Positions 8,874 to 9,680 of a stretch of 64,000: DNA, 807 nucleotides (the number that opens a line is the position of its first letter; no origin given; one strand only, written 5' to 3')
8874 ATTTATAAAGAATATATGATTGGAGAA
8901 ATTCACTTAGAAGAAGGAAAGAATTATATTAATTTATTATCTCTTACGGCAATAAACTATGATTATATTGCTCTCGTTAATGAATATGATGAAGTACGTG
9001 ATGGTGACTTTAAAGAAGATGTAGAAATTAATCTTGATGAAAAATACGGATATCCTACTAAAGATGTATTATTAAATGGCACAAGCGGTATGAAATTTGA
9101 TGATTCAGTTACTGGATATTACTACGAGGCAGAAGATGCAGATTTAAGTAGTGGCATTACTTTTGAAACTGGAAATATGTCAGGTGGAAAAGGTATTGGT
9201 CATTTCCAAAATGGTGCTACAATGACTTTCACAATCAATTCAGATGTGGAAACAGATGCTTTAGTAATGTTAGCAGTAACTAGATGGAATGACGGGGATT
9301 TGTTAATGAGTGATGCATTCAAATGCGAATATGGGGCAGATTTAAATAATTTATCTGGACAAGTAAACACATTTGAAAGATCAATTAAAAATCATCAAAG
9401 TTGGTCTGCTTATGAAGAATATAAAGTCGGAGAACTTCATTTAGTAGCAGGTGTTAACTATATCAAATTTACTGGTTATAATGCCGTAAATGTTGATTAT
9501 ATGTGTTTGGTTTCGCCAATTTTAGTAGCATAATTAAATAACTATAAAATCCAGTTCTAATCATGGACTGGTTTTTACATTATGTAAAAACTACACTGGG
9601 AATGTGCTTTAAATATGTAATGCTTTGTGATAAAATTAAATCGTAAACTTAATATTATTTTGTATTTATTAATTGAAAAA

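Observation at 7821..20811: Family of tandem YYYEAE (CBM6/35-like) repeat lipoproteins showing modular shuffling or gene conversion between loci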

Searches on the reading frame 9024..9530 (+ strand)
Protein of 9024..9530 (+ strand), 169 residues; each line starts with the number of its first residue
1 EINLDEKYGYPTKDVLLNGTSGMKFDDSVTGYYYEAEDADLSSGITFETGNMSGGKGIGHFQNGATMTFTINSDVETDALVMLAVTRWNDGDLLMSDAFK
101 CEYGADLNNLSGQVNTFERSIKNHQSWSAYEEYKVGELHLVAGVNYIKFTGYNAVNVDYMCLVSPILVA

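Call 9: search_solved_structures(query=A1, max_evalue=1, show_alignments=2)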
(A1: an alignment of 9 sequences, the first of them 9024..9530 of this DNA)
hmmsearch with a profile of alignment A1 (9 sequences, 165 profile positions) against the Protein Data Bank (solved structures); distinct sequences matched with E-value up to 1: 7.
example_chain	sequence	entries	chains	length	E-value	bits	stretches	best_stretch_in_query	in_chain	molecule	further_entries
5x7g_A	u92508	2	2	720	0.00017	25.1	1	28-90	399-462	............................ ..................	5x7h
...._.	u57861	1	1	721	0.0089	19.4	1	23-90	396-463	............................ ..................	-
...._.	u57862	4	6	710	0.0095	19.4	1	23-90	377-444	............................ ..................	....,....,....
3wnp_A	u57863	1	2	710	0.032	17.6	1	23-78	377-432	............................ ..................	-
2w3j_A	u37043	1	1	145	0.041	17.3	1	53-155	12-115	CARBOHYDRATE BINDING MODULE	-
7bng_A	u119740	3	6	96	0.34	14.3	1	22-85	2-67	Lysostaphin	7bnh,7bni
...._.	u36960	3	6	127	0.82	13.1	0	111-163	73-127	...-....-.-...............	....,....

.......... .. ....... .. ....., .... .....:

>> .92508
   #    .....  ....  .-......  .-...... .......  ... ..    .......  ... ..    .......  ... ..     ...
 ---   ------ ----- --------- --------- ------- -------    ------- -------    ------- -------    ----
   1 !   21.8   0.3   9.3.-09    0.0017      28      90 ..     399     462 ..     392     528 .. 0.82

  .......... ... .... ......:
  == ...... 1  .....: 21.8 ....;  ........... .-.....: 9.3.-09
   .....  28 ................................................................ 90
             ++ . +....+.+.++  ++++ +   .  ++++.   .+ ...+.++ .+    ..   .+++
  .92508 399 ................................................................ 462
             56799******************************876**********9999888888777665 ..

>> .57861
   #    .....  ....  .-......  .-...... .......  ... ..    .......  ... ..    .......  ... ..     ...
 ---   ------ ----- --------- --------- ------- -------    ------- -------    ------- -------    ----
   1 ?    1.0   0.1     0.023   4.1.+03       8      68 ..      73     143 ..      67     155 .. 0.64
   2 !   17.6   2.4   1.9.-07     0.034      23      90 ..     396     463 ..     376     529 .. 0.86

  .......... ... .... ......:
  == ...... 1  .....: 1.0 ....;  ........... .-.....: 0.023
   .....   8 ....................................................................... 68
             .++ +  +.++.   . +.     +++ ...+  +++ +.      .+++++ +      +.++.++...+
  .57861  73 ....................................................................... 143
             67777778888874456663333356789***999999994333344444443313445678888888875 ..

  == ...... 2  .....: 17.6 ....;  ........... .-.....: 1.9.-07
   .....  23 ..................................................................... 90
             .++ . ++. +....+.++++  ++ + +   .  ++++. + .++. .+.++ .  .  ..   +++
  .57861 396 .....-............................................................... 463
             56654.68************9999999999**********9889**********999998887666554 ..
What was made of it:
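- On CBM6/CBM35 superfamily: Profile-to-PDB hits on CBM35 are significant but weak (E=1.7e-4; call 9).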

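Call 10: search_protein_families(library=pfam, alignment_id=A1, max_evalue=1)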
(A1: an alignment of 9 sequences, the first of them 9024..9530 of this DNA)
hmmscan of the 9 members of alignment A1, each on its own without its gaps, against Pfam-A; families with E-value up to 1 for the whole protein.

A. member 1, window:9024-9530:+ (169 aa): 3 families
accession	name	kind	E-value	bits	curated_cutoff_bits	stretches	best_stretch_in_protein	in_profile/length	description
PF03422.21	CBM_6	-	0.00023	21.9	28.9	1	35-160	1-121/125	Carbohydrate binding module (family 6)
PF01477.28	PLAT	-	0.025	15.7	23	1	57-103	40-83/117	PLAT/LH2 domain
PF09593.15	Pathogen_betaC1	-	0.14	12.5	25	1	61-139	4-82/117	Beta-satellite pathogenicity beta C1 protein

B. families by the number of members that match (of 9 scanned): 7 families
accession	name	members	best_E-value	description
PF03422.21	CBM_6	5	0.00023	Carbohydrate binding module (family 6)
PF01477.28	PLAT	1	0.025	PLAT/LH2 domain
PF22298.2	Tsr1_G-like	1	0.077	Tsr1, G-like domain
PF14683.12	CBM-like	1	0.089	Polysaccharide lyase family 4, domain III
PF09593.15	Pathogen_betaC1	1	0.14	Beta-satellite pathogenicity beta C1 protein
PF18492.6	ORF_2_N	1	0.16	Open reading frame 2 N-terminal domain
PF05426.18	Alginate_lyase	1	0.16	Alginate lyase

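Call 41: predict_structure(alignment_id=A1)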
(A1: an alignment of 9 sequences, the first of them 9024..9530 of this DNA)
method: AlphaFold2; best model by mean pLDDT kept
length: 169 residues; sequences in the alignment: 9
mean_pLDDT: 91.0   pTM: 0.88
mean pLDDT of the five models: 91.0, 89.2, 81.3, 80.1, 78.7
residues with pLDDT >= 90: 119; 70-90: 46; 50-70: 2; < 50: 2
segments of 3 or more residues with pLDDT < 50: none
pLDDT, mean of each block of 10 residues (from residue 1): 85 93 93 96 87 84 95 96 90 92 96 88 85 94 98 94 80
secondary structure, 60 per line:
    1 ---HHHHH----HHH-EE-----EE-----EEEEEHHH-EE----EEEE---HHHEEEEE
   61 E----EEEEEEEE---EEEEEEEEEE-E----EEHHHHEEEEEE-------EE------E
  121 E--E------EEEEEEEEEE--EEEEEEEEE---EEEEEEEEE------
elements in order: H4-8 E31-35 E46-49 E56-61 E66-73 E77-86 H95-98 E99-104 E131-140 E143-151 E155-163
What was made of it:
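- AF2 pLDDT 91 and pTM 0.88 (call 41).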

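Call 43: fold_search(model_id=the predicted structure, library=pdb)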
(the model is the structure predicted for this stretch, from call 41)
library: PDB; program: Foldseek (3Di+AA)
matches with E <= 10: 1902; with E <= 0.001: 145
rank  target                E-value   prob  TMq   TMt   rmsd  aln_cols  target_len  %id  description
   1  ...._A                2.2e-08  1.00  0.62  0.16   3.6       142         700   17  D308A mutant of Bacillus circulans T-3040 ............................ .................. complexed with cycloisomalto (released 2014-02-05)
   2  7byx_A                2.6e-08  1.00  0.63  0.26   2.5       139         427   20  Crystal structure of exo-beta-1,3-galactanase from Phanerochaete chrysosporium Pc1,3Gal43A E208A with beta-1,3-galacto (released 2020-11-04)
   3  2w1w_B                3.6e-08  1.00  0.62  0.78   2.7       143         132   16  Native structure of a family 35 carbohydrate binding module from Clostridium thermocellum (released 2009-01-20)
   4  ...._A                3.8e-08  1.00  0.60  0.16   2.5       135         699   17  D308A mutant of Bacillus circulans T-3040 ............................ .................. complexed with isomaltooctao (released 2014-02-05)
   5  7bys_A                5.9e-08  1.00  0.62  0.26   2.3       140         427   21  Crystal structure of exo-beta-1,3-galactanase from Phanerochaete chrysosporium Pc1,3Gal43A apo form (released 2020-11-04)
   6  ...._B                7.4e-08  1.00  0.60  0.16   2.5       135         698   17  D308A mutant of Bacillus circulans T-3040 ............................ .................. complexed with isomaltooctao (released 2014-02-05)
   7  7byv_A                9.8e-08  1.00  0.61  0.26   2.6       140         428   21  Crystal structure of exo-beta-1,3-galactanase from Phanerochaete chrysosporium Pc1,3Gal43A E208Q with beta-1,3-galacto (released 2020-11-04)
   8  3zm8_A                1.2e-07  1.00  0.63  0.25   2.8       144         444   22  Crystal structure of Podospora anserina GH26-CBM35 beta-(1,4)- mannanase (released 2013-04-17)
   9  1gmm                  1.2e-07  1.00  0.54  0.69   4.0       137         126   21  Carbohydrate binding module CBM6 from xylanase U Clostridium thermocellum (released 2001-11-28)
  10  5la2_A                1.2e-07  1.00  0.65  0.26  10.2       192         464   14  The mechanism by which arabinoxylanases can recognise highly decorated xylans (released 2016-08-31)
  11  2w1w_A                1.3e-07  1.00  0.63  0.79   2.7       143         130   17  Native structure of a family 35 carbohydrate binding module from Clostridium thermocellum (released 2009-01-20)
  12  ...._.                1.6e-07  1.00  0.61  0.16   2.5       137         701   18  D308A mutant of Bacillus circulans T-3040 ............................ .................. complexed with isomaltohexao (released 2014-02-05)
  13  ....                  1.6e-07  1.00  0.60  0.15   2.5       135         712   17  Crystal Structure of Bacillus circulans T-3040 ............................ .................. (released 2014-02-05)
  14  1uy1                  2.0e-07  1.00  0.56  0.69   4.1       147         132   21  Binding sub-site dissection of a family 6 carbohydrate-binding module by X-ray crystallography and isothermal titration  (released 2004-06-18)
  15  5awo                  2.3e-07  1.00  0.56  0.18   4.0       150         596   15  Arthrobacter globiformis T6 isomalto-dextranse (released 2015-09-09)
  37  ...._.                1.3e-06  1.00  0.61  0.79   2.3       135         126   18  Atomic Resolution Structure of the C-terminal CBM35 from Amycolatopsis orientalis exo-chitosanase CsxA (released 2009-01-13)
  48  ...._B                1.8e-06  1.00  0.62  0.81   2.2       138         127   17  Atomic Resolution Structure of the C-terminal CBM35 from Amycolatopsis orientalis exo-chitosanase CsxA (released 2009-01-13)
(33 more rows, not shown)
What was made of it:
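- On CBM6/CBM35 superfamily: The top Foldseek PDB hits are CBM35/CBM6, with E of 2e-8 to 2e-6 and TM up to 0.81 on the target (call 43).
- Closest known: CBM35 / CBM6 carbohydrate-binding modules. Same: Beta-jelly-roll fold (Foldseek E about 1e-8; TM 0.78-0.81 normalised to the free-standing modules; call 43).
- The top 50 Foldseek PDB hits are nearly all CBM35/CBM6 (call 43). The fold is shared with non-CBM proteins such as a Cry5B domain (call 43). Both sequence-profile and fold searches put CBM35/6 modules first (calls 9, 43).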

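Call 48: find_related_loci(query=A4, collection=metagenome_contigs, flank=10000)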
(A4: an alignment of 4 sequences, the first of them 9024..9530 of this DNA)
Query A4 (169 aa) in metagenome_contigs; peptide patterns used: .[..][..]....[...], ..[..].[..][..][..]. (x = any residue, [..] = any of these).
330 stretches matched a pattern, but none encodes a relative of the query by tblastn (E <= 1e-3).

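Call 52: search_protein_representatives(alignment_id=A1)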
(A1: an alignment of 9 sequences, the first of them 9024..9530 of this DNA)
Query: 9 sequences, 165 profile positions. Proteins with E-value up to 0.001 (for the whole library): 506; up to 1e-10: 194; up to 1e-30: 37. The best 150 are listed.
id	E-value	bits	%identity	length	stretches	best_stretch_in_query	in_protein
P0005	1.4e-230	773.4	-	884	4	3-165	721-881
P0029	1.9e-223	750.3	-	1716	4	2-164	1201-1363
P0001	1.3e-206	695.5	-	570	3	1-165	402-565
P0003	3.4e-176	596.6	-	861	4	6-165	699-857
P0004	2.8e-125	430.9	-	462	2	2-165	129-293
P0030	1.6e-102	356.9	-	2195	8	3-163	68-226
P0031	8.0e-101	351.4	-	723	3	3-165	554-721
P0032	1.8e-83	295.0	-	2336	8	3-163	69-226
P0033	3.1e-83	294.2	-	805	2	3-165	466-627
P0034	1.2e-75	269.6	-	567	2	19-163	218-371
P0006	8.4e-69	247.3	-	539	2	3-163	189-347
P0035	4.5e-56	205.9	-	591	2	3-165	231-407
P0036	2.3e-48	180.8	-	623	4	29-165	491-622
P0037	3.2e-47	177.0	-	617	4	35-161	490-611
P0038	6.8e-43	163.0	-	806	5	5-164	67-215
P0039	7.1e-43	162.9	-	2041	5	31-164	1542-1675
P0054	2.6e-33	131.8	-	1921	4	28-163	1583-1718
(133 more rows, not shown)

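Call 53: search_protein_families(library=pfam, proteins=[P0029, P0030, P0031, P0033, P0039, P0054], max_evalue=0.001)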
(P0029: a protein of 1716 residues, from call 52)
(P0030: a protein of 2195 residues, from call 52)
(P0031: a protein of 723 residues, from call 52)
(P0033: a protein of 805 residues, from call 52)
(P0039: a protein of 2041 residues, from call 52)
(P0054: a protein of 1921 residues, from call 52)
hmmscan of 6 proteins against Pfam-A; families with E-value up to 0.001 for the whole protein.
P0029 (1716 aa): 4 families
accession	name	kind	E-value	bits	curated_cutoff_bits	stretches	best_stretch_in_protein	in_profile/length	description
PF01915.27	Glyco_hydro_3_C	-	2.4e-24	86.8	31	1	75-334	2-200/200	Glycosyl hydrolase family 3 C-terminal domain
PF00933.27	Glyco_hydro_3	-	1e-21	78.2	27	1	675-876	83-287/316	Glycosyl hydrolase family 3 N terminal domain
PF14310.12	Fn3-like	-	4e-09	36.9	25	1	403-479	1-69/71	Fibronectin type III-like domain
PF03422.21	CBM_6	-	1.5e-06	29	28.9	0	1581-1702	1-111/125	Carbohydrate binding module (family 6)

P0030 (2195 aa): 3 families
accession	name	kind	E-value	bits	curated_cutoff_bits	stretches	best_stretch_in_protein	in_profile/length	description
PF09479.16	Flg_new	-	9.7e-50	167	27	7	1576-1643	1-65/65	Listeria-Bacteroides repeat domain (List_Bact_rpt)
PF18998.6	Flg_new_2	-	1.9e-25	89.1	23.6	2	878-940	7-70/73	Divergent InlB B-repeat domain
PF14683.12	CBM-like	-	3.3e-05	24.3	27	0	1135-1191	105-160/160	Polysaccharide lyase family 4, domain III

P0031 (723 aa): 1 family
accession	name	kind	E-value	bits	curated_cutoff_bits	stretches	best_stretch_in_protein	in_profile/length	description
PF03422.21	CBM_6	-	5.5e-05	23.9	28.9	0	409-545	1-124/125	Carbohydrate binding module (family 6)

P0033 (805 aa): 2 families
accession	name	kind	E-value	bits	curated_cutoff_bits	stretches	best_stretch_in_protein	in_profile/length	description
PF13306.12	LRR_5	-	1.1e-39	135.7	27.7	3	251-336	20-102/127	BspA type Leucine rich repeat region (6 copies)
PF13855.12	LRR_8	-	4.1e-05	23.7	27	0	253-297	13-56/61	Leucine rich repeat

P0039 (2041 aa): 5 families
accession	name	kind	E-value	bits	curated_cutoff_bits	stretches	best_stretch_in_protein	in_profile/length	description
PF00933.27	Glyco_hydro_3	-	5.3e-30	105.4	27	1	709-931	84-314/316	Glycosyl hydrolase family 3 N terminal domain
PF01915.27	Glyco_hydro_3_C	-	1.4e-20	74.6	31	1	85-353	2-200/200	Glycosyl hydrolase family 3 C-terminal domain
PF14683.12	CBM-like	-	4.4e-12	46.6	27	0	1338-1445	53-160/160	Polysaccharide lyase family 4, domain III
PF14310.12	Fn3-like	-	3.4e-11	43.6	25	1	435-512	2-71/71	Fibronectin type III-like domain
PF07523.18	Big_3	-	2.6e-07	31.3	21.2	1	1474-1535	7-68/68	Bacterial Ig-like domain (group 3)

P0054 (1921 aa): 3 families
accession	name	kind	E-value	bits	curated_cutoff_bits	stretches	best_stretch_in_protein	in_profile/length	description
PF01915.27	Glyco_hydro_3_C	-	1.1e-23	84.7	31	1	173-458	2-200/200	Glycosyl hydrolase family 3 C-terminal domain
PF00933.27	Glyco_hydro_3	-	4.8e-21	76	27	1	808-975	83-255/316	Glycosyl hydrolase family 3 N terminal domain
PF14310.12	Fn3-like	-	1.8e-11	44.4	25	1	538-614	2-70/71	Fibronectin type III-like domain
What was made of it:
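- Some relatives carry BspA-type LRR or Listeria-Bacteroides repeats typical of adhesins (P0033, P0030; call 53).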

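Call 74: search_solved_structures(query=A6, max_evalue=1, show_alignments=5)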
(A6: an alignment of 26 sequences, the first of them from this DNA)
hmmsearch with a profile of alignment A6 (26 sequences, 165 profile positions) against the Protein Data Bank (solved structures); distinct sequences matched with E-value up to 1: 15.
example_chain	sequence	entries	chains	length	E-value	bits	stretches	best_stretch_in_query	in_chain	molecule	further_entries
5x7g_A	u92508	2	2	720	0.00027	24.3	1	28-104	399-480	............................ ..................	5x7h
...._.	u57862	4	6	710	0.0082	19.5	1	27-97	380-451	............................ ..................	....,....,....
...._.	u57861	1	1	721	0.0086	19.4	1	27-97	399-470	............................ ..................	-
2w3j_A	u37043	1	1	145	0.052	16.9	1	53-159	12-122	CARBOHYDRATE BINDING MODULE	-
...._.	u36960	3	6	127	0.057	16.8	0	34-153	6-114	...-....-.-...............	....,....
3wnp_A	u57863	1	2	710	0.065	16.6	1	27-92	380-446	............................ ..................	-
7bng_A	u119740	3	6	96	0.11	15.8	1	22-84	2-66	Lysostaphin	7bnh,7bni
2cdo_A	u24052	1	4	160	0.19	15.1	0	54-158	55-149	BETA-AGARASE 1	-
2cdp_A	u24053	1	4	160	0.19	15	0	103-158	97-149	BETA-AGARASE 1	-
7bys_A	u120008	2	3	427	0.24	14.7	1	29-71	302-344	Galactan 1,3-beta-galactosidase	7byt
7byv_A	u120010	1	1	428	0.25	14.7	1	29-71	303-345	Galactan 1,3-beta-galactosidase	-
7byx_A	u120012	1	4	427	0.25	14.7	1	29-71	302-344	Galactan 1,3-beta-galactosidase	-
3zm8_A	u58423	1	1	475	0.38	14.1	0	34-83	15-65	GH26 ENDO-BETA-1,4-MANNANASE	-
2w47_A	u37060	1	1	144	0.72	13.2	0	120-162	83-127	LIPOLYTIC ENZYME, G-D-S-L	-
2w1w_A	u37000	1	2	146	0.73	13.2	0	120-162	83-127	LIPOLYTIC ENZYME, G-D-S-L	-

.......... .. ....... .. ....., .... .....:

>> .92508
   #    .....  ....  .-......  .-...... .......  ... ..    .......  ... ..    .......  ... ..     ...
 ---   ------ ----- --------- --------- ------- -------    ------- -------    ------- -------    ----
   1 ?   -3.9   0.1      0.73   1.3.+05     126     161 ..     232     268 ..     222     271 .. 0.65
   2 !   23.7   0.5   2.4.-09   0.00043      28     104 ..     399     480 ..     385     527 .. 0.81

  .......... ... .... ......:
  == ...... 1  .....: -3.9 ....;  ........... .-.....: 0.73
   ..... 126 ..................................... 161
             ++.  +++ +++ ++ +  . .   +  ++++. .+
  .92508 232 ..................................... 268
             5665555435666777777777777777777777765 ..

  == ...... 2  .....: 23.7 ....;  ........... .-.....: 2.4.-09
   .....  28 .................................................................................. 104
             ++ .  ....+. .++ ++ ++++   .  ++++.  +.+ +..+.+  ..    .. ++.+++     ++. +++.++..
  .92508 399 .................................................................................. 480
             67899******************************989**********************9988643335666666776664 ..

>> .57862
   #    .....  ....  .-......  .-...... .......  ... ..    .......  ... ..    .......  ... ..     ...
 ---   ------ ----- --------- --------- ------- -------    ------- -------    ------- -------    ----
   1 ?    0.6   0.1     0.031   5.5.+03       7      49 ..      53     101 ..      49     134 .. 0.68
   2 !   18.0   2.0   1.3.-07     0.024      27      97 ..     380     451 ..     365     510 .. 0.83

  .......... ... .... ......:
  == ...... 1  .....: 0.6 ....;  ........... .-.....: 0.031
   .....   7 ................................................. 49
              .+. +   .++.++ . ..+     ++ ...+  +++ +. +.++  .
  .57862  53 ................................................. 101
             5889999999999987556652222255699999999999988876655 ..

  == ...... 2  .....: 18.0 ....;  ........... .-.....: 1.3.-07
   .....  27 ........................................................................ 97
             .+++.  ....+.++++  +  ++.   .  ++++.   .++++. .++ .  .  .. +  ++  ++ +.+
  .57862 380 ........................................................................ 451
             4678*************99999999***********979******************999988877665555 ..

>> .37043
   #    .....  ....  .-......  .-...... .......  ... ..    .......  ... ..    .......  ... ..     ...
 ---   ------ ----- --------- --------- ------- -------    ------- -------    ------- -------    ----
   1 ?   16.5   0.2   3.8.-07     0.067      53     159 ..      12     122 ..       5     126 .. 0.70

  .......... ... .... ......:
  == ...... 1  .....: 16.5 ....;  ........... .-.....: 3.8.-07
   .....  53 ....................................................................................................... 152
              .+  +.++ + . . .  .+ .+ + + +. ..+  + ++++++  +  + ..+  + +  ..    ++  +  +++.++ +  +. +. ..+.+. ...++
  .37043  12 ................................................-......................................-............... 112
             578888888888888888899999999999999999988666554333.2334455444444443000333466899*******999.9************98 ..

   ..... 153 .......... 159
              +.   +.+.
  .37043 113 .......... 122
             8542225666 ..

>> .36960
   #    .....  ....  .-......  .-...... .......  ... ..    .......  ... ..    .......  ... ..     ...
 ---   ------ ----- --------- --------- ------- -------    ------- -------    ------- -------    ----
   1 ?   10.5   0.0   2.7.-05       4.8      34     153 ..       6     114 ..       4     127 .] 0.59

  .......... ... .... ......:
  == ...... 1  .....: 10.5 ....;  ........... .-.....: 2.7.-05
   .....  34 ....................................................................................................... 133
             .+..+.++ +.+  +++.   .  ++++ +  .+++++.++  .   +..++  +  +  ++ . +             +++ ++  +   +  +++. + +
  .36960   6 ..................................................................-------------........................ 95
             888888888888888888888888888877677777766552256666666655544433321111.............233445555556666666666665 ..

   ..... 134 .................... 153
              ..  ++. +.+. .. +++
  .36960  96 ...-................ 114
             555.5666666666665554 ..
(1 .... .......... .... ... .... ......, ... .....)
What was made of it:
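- On CBM6/CBM35 superfamily: It aligns with the Asn of 2w3j 'ANID', and the loop Trp aligns with 2w3j 'NW' (call 74, E=0.05).
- Pel-CBM35 (2w3j) and Chi-CBM35 (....) are also hit (calls 9, 74). In the 2w3j alignment it lines up with the Asn of 'ANID', and the loop Trp lines up with 'NW' (call 74).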
